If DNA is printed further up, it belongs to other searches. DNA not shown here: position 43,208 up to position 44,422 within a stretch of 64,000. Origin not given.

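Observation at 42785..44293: RHH DNA-binding protein plus a divergent FtsZ/tubulin-family GTPase: a TubR/TubZ-like two-gene module in the chromosome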

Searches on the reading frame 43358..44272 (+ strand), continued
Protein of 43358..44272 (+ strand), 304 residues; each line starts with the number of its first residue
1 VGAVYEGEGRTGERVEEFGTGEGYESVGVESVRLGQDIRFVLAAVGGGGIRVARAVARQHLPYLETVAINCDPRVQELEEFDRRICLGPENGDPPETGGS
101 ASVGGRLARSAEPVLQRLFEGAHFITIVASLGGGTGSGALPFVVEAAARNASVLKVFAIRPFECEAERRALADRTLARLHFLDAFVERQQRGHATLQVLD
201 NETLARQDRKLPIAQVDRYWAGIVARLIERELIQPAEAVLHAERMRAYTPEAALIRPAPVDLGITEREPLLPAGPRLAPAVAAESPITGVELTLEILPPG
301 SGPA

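Call 20: predict_structure(alignment_id=A1)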
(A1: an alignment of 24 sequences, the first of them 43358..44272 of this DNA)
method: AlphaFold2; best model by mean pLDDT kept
length: 304 residues; sequences in the alignment: 24
mean_pLDDT: 81.6   pTM: 0.72
mean pLDDT of the five models: 81.6, 80.3, 79.5, 78.6, 78.3
residues with pLDDT >= 90: 184; 70-90: 29; 50-70: 41; < 50: 50
segments of 3 or more residues with pLDDT < 50: 8-11, 13-26, 262-270, 275-289
pLDDT, mean of each block of 10 residues (from residue 1): 47 45 51 90 97 97 97 90 90 68 93 97 98 92 98 98 97 97 98 98 97 96 98 96 85 55 46 46 45 60 53
secondary structure, 60 per line:
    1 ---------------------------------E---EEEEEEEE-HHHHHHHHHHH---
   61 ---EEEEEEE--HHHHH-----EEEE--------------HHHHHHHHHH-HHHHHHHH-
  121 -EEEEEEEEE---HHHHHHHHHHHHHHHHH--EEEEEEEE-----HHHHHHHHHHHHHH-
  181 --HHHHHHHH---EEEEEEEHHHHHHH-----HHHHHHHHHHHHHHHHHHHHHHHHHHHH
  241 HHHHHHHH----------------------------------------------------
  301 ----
elements in order: E38-45 H47-57 E64-70 H73-77 E83-86 H101-110 H112-119 E122-130 H134-150 E153-160 H166-179 H183-190 E194-200 H201-207 H213-248

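Call 26: fold_search(model_id=the predicted structure, library=pdb)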
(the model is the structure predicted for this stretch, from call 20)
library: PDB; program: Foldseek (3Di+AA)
matches with E <= 10: 1826; with E <= 0.001: 322
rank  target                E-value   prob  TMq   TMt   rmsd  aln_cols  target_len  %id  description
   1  5h5h                  5.4e-11  1.00  0.55  0.55   2.6       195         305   22  Staphylococcus aureus FtsZ-GDP R29A mutant in T state (released 2017-05-24)
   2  5xdw                  9.2e-11  1.00  0.54  0.54   3.2       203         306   22  Staphylococcus aureus FtsZ 12-316 G196S (released 2017-08-02)
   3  4u39_H                9.2e-11  1.00  0.53  0.60   2.9       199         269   22  Crystal Structure of FtsZ:MciZ Complex from Bacillus subtilis (released 2015-03-18)
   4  4e6e                  1.0e-10  1.00  0.54  0.53   3.2       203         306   23  Crystal structure of a putative cell division protein FtsZ (Tfu_1113) from Thermobifida fusca YX-ER1 at 2.22 A resolutio (released 2012-06-06)
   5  6kvq                  1.2e-10  1.00  0.55  0.54   3.2       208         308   21  S. aureus FtsZ in complex with BOFP (compound 3) (released 2020-01-15)
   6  5xdv                  1.3e-10  1.00  0.56  0.55   2.5       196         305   21  Staphylococcus aureus FtsZ 12-316 G196S complexed with TXA6101 (released 2017-08-02)
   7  6yd1                  1.3e-10  1.00  0.53  0.53   3.1       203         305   22  SaFtsZ-DFMBA (released 2021-07-28)
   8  7ojc                  1.5e-10  1.00  0.55  0.54   2.5       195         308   21  SaFtsZ(Q48A) complexed with GDP (released 2022-03-02)
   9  6rvn                  1.8e-10  1.00  0.55  0.55   2.7       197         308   21  aFtsz-GDP-Wat (released 2020-02-19)
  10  2rhj                  1.8e-10  1.00  0.54  0.53   2.4       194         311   21  Synthetic Gene Encoded Bacillus Subtilis FtsZ with Two Sulfate Ions and Sodium Ion in the Nucleotide Pocket (released 2008-10-21)
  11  7ohk                  1.9e-10  1.00  0.55  0.54   2.5       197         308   21  SaFtsZ complexed with GDP, BeF3- and Mg2+ (released 2022-03-02)
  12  7oja                  2.1e-10  1.00  0.54  0.54   2.5       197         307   21  SaFtsZ(D210N) complexed with GDP (released 2022-03-02)
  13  5v68_C                2.2e-10  1.00  0.52  0.54   3.4       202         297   23  Crystal structure of cell division protein FtsZ from Mycobacterium tuberculosis bounded via the T9 loop (released 2017-03-29)
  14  4u39_E                2.4e-10  1.00  0.53  0.57   2.9       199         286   22  Crystal Structure of FtsZ:MciZ Complex from Bacillus subtilis (released 2015-03-18)
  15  5h5g_B                2.7e-10  1.00  0.54  0.53   2.7       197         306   21  Staphylococcus aureus FtsZ-GDP in T and R states (released 2017-05-24)
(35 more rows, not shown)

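Call 30: search_protein_representatives(alignment_id=A1)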
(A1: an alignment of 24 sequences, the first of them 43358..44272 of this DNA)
Query: 24 sequences, 309 profile positions. Proteins with E-value up to 0.001 (for the whole library): 5551; up to 1e-10: 627; up to 1e-30: 21. The best 150 are listed.
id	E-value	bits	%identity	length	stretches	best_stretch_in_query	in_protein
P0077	1.5e-118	412.2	-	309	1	12-302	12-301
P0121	3.5e-97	342.1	-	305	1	19-301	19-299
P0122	1.5e-95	336.7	-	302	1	9-303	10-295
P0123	1.5e-87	310.4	-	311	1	1-306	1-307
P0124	3.9e-87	309.1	-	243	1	79-256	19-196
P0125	5.9e-78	278.9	-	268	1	16-220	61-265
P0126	1.2e-72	261.4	-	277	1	81-304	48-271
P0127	1.5e-70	254.6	-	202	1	100-307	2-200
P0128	1.9e-70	254.2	-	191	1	115-302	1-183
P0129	5.9e-70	252.6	-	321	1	19-306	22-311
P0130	1.5e-66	241.5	-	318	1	18-302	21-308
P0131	8.7e-66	238.9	-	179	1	125-307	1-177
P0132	1.1e-64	235.4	-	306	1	3-305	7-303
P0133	1.2e-58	215.4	-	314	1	27-302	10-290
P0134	5.5e-49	183.7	-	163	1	1-116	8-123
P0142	1.4e-23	100.3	-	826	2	37-252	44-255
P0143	2.3e-23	99.6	-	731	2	25-175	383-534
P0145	8.0e-19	84.7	-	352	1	39-225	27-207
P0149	5.0e-18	82.1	-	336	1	33-213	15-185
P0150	2.9e-17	79.6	-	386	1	18-243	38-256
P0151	3.7e-17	79.2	-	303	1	50-280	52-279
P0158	4.4e-16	75.7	-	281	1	19-229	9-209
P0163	1.2e-15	74.3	-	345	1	17-212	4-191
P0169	1.7e-15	73.7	-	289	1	38-256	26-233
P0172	2.9e-15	73.0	-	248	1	31-226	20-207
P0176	3.7e-15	72.7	-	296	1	44-282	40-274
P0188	1.3e-14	70.8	-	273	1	39-274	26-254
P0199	2.8e-14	69.8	-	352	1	38-225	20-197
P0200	2.9e-14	69.7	-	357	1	39-226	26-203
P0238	1.5e-13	67.3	-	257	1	34-278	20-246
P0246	1.8e-13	67.1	-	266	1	42-252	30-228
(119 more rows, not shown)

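Call 32: search_protein_families(library=pfam, proteins=[P0142, P0143, P0145, P0149, P0150, P0151, P0169, P0176, P0188, P0238], max_evalue=0.01)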
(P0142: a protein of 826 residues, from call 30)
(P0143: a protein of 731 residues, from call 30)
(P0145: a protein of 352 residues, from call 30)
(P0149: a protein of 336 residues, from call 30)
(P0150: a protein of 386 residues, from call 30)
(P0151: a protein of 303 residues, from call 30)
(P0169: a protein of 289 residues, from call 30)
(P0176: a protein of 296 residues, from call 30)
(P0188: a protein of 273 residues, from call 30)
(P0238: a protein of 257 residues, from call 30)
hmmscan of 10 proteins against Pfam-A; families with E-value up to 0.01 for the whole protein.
P0142 (826 aa): 3 families
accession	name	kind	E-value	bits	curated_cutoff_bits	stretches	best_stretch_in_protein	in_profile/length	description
PF00091.31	Tubulin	-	1.7e-81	273.5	33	2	485-652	1-187/190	Tubulin/FtsZ family, GTPase domain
PF12327.13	FtsZ_C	-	1.9e-52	176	27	2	253-347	1-95/95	FtsZ family, C-terminal domain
PF00899.27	ThiF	-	0.0046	16.6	28.1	0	477-508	13-45/238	ThiF family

P0143 (731 aa): 5 families
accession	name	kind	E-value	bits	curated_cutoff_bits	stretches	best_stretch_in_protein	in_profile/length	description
PF00091.31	Tubulin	-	1.1e-65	222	33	2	394-547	1-182/190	Tubulin/FtsZ family, GTPase domain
PF12327.13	FtsZ_C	-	2.3e-23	82.8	27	2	244-339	1-94/95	FtsZ family, C-terminal domain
PF13460.12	NAD_binding_10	-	3.1e-06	27.6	27.2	0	464-516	48-99/184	NAD(P)H-binding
PF13809.12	Tubulin_2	-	0.0044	16.8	27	0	106-138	153-183/356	Tubulin like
PF00899.27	ThiF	-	0.0075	15.9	28.1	0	14-52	13-51/238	ThiF family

P0145 (352 aa): 3 families
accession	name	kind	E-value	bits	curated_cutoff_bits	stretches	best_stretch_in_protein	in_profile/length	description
PF00091.31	Tubulin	-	1.5e-44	153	33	1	24-187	1-189/190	Tubulin/FtsZ family, GTPase domain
PF12327.13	FtsZ_C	-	9.1e-27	93.6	27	1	236-329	2-95/95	FtsZ family, C-terminal domain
PF03853.21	YjeF_N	-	0.0074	16.7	24.9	0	92-153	4-65/169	YjeF-related protein N-terminus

P0149 (336 aa): 2 families
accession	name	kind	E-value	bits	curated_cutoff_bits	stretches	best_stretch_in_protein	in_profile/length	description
PF00091.31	Tubulin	-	1.2e-38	133.8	33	1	18-177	1-189/190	Tubulin/FtsZ family, GTPase domain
PF12327.13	FtsZ_C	-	4.8e-18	65.7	27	1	230-318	6-94/95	FtsZ family, C-terminal domain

P0150 (386 aa): 2 families
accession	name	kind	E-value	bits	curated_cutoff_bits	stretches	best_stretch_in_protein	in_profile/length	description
PF00091.31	Tubulin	-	3.1e-44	152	33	1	56-215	1-189/190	Tubulin/FtsZ family, GTPase domain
PF12327.13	FtsZ_C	-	6.8e-27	94.1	27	1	263-357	1-95/95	FtsZ family, C-terminal domain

P0151 (303 aa): 1 family
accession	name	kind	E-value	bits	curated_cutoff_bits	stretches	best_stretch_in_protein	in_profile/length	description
PF00091.31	Tubulin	-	5.5e-18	66.4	33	1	38-197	4-187/190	Tubulin/FtsZ family, GTPase domain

P0169 (289 aa): 1 family
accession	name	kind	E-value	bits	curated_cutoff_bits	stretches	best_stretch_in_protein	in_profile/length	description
PF00091.31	Tubulin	-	7.8e-32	111.5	33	1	26-181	3-189/190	Tubulin/FtsZ family, GTPase domain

P0176 (296 aa): 1 family
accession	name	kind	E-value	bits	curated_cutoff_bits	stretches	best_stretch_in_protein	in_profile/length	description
PF00091.31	Tubulin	-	1.2e-17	65.2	33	1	30-192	1-187/190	Tubulin/FtsZ family, GTPase domain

P0188 (273 aa): 1 family
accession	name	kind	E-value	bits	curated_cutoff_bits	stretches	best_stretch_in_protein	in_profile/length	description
PF00091.31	Tubulin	-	4.4e-42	145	33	1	23-182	1-189/190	Tubulin/FtsZ family, GTPase domain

P0238 (257 aa): 1 family
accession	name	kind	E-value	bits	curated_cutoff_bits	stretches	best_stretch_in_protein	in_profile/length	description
PF00091.31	Tubulin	-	7.7e-29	101.8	33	1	22-174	1-188/190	Tubulin/FtsZ family, GTPase domain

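Call 42: find_homologous_proteins(query=P0151)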
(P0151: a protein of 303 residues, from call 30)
Query P0151 (303 aa): 62 proteins with E <= 0.001 among 2554 candidates.
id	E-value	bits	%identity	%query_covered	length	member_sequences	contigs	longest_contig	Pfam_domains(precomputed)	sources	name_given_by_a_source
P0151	1.3e-187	640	100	100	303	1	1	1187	PF00091.32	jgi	jgi:cell division GTPase FtsZ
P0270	2.1e-113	396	68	89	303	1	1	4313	PF00091.32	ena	-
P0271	6.1e-101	356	59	99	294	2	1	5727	PF00091.32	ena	-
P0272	2.2e-98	347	62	91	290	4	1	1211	PF00091.32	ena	-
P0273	3.3e-97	343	60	92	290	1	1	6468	PF00091.32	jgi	jgi:cell division GTPase FtsZ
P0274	3.4e-91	324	57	93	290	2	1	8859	PF00091.32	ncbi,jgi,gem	-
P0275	5.4e-84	300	56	86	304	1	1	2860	PF00091.32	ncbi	-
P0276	4.2e-81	291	54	88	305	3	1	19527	PF00091.32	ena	-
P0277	3.3e-79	284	62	72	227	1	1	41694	PF00091.32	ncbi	-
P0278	1.2e-17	83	35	65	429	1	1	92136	PF00091.32,PF12327.14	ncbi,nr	ncbi:MAG: cell division protein FtsZ [Verrucomicrobia bacterium]|nr:cell division protein FtsZ [Verr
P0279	2.6e-17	81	35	65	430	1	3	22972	PF00091.32,PF12327.14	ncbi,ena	-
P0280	8.0e-17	80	35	65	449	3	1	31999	PF00091.32,PF12327.14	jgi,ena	jgi:cell division protein FtsZ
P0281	8.6e-17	80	37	56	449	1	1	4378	PF00091.32,PF12327.14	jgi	jgi:cell division protein FtsZ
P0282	9.2e-17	80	35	65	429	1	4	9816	PF00091.32,PF12327.14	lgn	-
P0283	1.4e-16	79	35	65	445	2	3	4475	PF00091.32,PF12327.14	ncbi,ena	-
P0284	1.5e-16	79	34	65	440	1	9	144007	PF00091.32,PF12327.14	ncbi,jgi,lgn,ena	jgi:cell division protein FtsZ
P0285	1.8e-16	79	34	65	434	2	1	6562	PF00091.32,PF12327.14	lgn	-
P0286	1.9e-16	79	35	65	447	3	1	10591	PF00091.32,PF12327.14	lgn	-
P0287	3.3e-16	78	33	65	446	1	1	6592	PF00091.32,PF12327.14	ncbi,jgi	jgi:cell division protein FtsZ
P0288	3.7e-16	78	33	65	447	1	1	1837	PF00091.32,PF12327.14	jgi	jgi:cell division protein FtsZ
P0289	4.0e-16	77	35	65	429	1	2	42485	PF00091.32,PF12327.14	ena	-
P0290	4.3e-16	77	34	65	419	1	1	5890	PF00091.32,PF12327.14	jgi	jgi:cell division protein FtsZ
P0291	6.8e-16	77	34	65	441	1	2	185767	PF00091.32,PF12327.14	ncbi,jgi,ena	jgi:cell division protein FtsZ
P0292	7.9e-16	76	33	65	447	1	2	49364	PF00091.32,PF12327.14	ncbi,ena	-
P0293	1.0e-15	76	33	65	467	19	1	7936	PF00091.32,PF12327.14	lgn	-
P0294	5.8e-15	74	33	65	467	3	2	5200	PF00091.32,PF12327.14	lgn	-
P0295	7.2e-15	73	33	62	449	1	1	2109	PF00091.32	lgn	-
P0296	1.8e-11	62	32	74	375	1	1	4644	PF00091.32,PF12327.14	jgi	-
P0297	2.0e-11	62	32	74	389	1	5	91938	PF00091.32,PF12327.14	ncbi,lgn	-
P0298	2.0e-11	62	32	74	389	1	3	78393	PF00091.32,PF12327.14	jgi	-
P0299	2.2e-11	62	32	74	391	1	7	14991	PF00091.32,PF12327.14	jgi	jgi:cell division protein FtsZ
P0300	3.5e-11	61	32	74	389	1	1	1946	PF00091.32,PF12327.14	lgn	-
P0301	3.8e-11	61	32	74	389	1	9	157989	PF00091.32,PF12327.14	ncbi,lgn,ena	-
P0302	3.8e-11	61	32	74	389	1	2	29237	PF00091.32,PF12327.14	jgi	-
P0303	3.9e-11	61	32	74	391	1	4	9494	PF00091.32,PF12327.14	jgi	jgi:cell division protein FtsZ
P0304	3.9e-11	61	31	74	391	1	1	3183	PF00091.32,PF12327.14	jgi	-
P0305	6.1e-11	60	31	74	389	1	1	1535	PF00091.32,PF12327.14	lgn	-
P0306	6.6e-11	60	31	74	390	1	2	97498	PF00091.32,PF12327.14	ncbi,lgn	ncbi:cell division protein FtsZ [Candidatus Methanocrinis alkalitolerans]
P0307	6.8e-11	60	32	74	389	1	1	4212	PF00091.32,PF12327.14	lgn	-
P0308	7.1e-11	60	31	75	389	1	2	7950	PF00091.32,PF12327.14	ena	-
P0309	7.6e-11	60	32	74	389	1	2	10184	PF00091.32,PF12327.14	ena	-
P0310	7.8e-11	60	32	74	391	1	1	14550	PF00091.32,PF12327.14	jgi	jgi:cell division protein FtsZ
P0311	8.8e-11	60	31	73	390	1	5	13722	PF00091.32,PF12327.14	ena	-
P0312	8.8e-11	60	31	73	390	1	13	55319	PF00091.32,PF12327.14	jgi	-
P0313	1.1e-10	60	31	75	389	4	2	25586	PF00091.32,PF12327.14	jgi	-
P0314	1.2e-10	59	32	74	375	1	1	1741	PF00091.32,PF12327.14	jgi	jgi:cell division protein FtsZ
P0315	1.6e-10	59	31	73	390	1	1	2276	PF00091.32,PF12327.14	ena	-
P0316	1.6e-10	59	31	74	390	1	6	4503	PF00091.32,PF12327.14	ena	-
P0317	1.6e-10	59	31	73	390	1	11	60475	PF00091.32,PF12327.14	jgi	-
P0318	1.6e-10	59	32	74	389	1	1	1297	PF00091.32,PF12327.14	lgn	-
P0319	1.6e-10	59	31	73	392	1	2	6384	PF00091.32,PF12327.14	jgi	jgi:cell division protein FtsZ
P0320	1.8e-10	59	31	72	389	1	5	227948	PF00091.32,PF12327.14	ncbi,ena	-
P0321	1.8e-10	59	31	72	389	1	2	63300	PF00091.32,PF12327.14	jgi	-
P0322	1.8e-10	59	31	72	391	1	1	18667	PF00091.32,PF12327.14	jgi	-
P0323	1.8e-10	59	31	72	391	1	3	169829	PF00091.32,PF12327.14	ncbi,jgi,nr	ncbi:MAG TPA: cell division protein FtsZ [Methanothrix sp.]|nr:cell division protein FtsZ [Methanoth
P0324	3.0e-10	58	32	74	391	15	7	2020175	PF00091.32,PF12327.14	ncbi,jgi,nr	ncbi:MAG: Cell division protein FtsZ 1 [Methanothrix sp.]|jgi:cell division protein FtsZ|nr:MAG: Cel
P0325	4.9e-10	57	31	74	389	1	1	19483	PF00091.32,PF12327.14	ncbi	-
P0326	6.5e-10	57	32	74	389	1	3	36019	PF00091.32,PF12327.14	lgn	-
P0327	6.6e-10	57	32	74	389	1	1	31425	PF00091.32,PF12327.14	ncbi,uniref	ncbi:cell division protein FtsZ [Methanocrinis sp.]|uniref:cell division protein FtsZ n=1 Tax=Methan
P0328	1.0e-7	50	31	67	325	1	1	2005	PF00091.32,PF12327.14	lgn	-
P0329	4.3e-5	41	27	29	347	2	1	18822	PF00091.32,PF12327.14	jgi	-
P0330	1.7e-4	39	22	55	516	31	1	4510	PF00091.32,PF12327.14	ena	-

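Call 43: find_encoding_contigs(protein=P0276, flank=6000, max_places=2)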
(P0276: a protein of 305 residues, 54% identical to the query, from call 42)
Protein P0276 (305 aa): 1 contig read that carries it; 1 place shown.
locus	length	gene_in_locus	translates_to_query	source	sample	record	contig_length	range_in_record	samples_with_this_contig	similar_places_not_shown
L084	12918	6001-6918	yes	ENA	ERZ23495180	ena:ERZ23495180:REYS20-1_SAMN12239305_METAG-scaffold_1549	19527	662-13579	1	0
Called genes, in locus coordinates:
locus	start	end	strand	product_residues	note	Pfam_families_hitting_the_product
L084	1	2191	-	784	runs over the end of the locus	PF11369:DUF3160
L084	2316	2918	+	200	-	PF07760:DUF1616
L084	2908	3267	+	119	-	PF01981:PTH2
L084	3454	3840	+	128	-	-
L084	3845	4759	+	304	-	PF03144:GTP_EFTU_D2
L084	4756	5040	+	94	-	-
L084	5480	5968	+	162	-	PF01402:RHH_1 (weak)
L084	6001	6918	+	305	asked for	PF00091:Tubulin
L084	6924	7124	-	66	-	-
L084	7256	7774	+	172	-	PF27746:Small_heat_shock_put, PF00011:HSP20, PF04969:CS (weak), PF17886:ArsA_HSP20 (weak)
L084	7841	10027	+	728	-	PF02359:CDC48_N, PF02933:CDC48_2, PF13191:AAA_16 (weak), PF00004:AAA, PF05496:RuvB_N, PF17862:AAA_lid_3, PF00004:AAA, PF17862:AAA_lid_3, +25 more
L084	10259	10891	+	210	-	PF22175:Ogg-HhH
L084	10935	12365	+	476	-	PF02347:GDC-P, PF00266:Aminotran_5, PF21478:GcvP2_C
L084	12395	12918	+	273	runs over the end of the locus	-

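Call 44: find_encoding_contigs(protein=P0277, flank=6000, max_places=2)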
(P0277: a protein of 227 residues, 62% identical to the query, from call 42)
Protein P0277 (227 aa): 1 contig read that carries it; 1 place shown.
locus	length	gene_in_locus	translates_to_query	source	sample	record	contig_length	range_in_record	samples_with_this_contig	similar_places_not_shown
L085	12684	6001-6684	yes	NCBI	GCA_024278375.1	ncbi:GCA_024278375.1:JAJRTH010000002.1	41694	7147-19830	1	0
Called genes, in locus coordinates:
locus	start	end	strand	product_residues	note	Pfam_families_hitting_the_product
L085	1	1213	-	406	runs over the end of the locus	PF26550:Tricorn_2nd (faint), PF07676:PD40 (faint), PF26549:Tricorn_N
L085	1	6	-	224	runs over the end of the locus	PF02463:SMC_N (faint), PF00005:ABC_tran, PF13304:AAA_21 (weak)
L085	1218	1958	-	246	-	PF02687:FtsX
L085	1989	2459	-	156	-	-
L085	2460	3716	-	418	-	PF12704:MacB_PCD, PF02687:FtsX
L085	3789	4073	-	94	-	-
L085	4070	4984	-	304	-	PF03144:GTP_EFTU_D2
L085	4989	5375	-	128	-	-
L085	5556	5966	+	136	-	PF01402:RHH_1 (weak)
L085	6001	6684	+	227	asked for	PF00091:Tubulin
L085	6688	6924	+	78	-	-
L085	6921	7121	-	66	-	-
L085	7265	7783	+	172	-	PF27746:Small_heat_shock_put, PF00011:HSP20, PF17886:ArsA_HSP20 (faint)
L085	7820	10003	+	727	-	PF02359:CDC48_N, PF02933:CDC48_2, PF05496:RuvB_N, PF13191:AAA_16 (weak), PF00004:AAA, PF17862:AAA_lid_3, PF00004:AAA, PF17862:AAA_lid_3, +27 more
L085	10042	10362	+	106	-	PF17886:ArsA_HSP20, PF00011:HSP20 (weak)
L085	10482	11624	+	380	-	PF01262:AlaDh_PNT_C, PF02254:TrkA_N (weak), PF03435:Sacchrp_dh_NADP, PF13460:NAD_binding_10 (weak), PF16653:Sacchrp_dh_C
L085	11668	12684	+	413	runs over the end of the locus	PF01979:Amidohydro_1, PF07969:Amidohydro_3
